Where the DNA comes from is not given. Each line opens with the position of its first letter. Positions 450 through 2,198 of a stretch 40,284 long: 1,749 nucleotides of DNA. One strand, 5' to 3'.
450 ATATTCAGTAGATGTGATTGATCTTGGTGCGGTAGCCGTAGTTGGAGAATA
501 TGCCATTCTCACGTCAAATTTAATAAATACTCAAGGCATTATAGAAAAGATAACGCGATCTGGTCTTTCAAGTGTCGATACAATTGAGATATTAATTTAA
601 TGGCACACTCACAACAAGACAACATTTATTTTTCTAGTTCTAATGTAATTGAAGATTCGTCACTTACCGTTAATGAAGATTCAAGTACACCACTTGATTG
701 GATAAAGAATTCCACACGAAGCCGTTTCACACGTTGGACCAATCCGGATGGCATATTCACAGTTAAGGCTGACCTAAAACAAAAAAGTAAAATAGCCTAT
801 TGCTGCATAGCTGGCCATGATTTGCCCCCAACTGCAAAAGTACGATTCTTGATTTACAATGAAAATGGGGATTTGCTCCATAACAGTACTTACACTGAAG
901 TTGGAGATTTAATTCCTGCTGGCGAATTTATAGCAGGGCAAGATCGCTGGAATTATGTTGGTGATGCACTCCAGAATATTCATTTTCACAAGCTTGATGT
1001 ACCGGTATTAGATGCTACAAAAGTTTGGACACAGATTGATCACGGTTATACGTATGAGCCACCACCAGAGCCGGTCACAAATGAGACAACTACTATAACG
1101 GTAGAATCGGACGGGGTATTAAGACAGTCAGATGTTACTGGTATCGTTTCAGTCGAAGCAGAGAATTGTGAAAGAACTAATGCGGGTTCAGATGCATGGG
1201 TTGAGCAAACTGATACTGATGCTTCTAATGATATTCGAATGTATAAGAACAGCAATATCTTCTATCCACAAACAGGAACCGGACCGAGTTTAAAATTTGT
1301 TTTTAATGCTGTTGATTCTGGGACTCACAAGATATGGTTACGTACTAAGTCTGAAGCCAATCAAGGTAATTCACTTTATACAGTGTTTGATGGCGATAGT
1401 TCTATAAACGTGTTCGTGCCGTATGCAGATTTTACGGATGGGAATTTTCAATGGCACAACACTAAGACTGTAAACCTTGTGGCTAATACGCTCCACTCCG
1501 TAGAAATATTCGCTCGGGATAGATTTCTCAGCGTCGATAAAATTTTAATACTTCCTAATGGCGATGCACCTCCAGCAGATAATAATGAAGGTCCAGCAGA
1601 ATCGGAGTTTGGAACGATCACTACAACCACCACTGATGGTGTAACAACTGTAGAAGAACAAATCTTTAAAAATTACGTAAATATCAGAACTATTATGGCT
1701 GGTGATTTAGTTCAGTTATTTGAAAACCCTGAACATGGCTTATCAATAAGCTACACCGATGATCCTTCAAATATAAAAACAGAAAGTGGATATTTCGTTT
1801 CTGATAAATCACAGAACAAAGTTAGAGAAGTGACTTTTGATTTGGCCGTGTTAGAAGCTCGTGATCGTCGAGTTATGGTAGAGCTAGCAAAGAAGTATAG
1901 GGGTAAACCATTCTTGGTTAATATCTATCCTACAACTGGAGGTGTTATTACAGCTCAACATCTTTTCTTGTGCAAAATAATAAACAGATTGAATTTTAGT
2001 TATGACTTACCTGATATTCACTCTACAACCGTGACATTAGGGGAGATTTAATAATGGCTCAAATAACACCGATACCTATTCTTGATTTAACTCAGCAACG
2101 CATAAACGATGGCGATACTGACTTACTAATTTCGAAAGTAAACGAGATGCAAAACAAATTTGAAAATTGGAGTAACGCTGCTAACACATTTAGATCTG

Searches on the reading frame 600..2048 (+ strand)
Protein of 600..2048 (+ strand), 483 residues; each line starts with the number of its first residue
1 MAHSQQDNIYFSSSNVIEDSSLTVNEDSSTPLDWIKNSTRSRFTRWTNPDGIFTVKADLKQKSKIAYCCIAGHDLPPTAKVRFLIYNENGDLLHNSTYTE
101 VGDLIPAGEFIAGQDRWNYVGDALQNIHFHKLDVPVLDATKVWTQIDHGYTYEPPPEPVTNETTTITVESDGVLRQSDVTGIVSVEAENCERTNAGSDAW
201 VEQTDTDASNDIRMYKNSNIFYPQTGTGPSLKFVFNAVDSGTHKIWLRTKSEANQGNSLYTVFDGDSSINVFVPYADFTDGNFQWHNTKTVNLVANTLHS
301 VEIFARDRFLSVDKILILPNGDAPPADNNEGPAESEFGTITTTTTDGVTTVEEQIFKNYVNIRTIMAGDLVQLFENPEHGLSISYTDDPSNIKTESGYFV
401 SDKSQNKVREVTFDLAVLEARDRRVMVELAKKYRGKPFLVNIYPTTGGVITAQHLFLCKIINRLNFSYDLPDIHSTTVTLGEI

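Call 42: search_protein_families(library=phrogs, proteins=[window:600-2048:+], max_evalue=0.00001)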
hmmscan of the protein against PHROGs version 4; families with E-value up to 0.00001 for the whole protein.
window:600-2048:+ (483 aa): 1 family
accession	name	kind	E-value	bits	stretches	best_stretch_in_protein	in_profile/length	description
phrog_8610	-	unknown function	5.4e-08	33.3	0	14-152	10-150/270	-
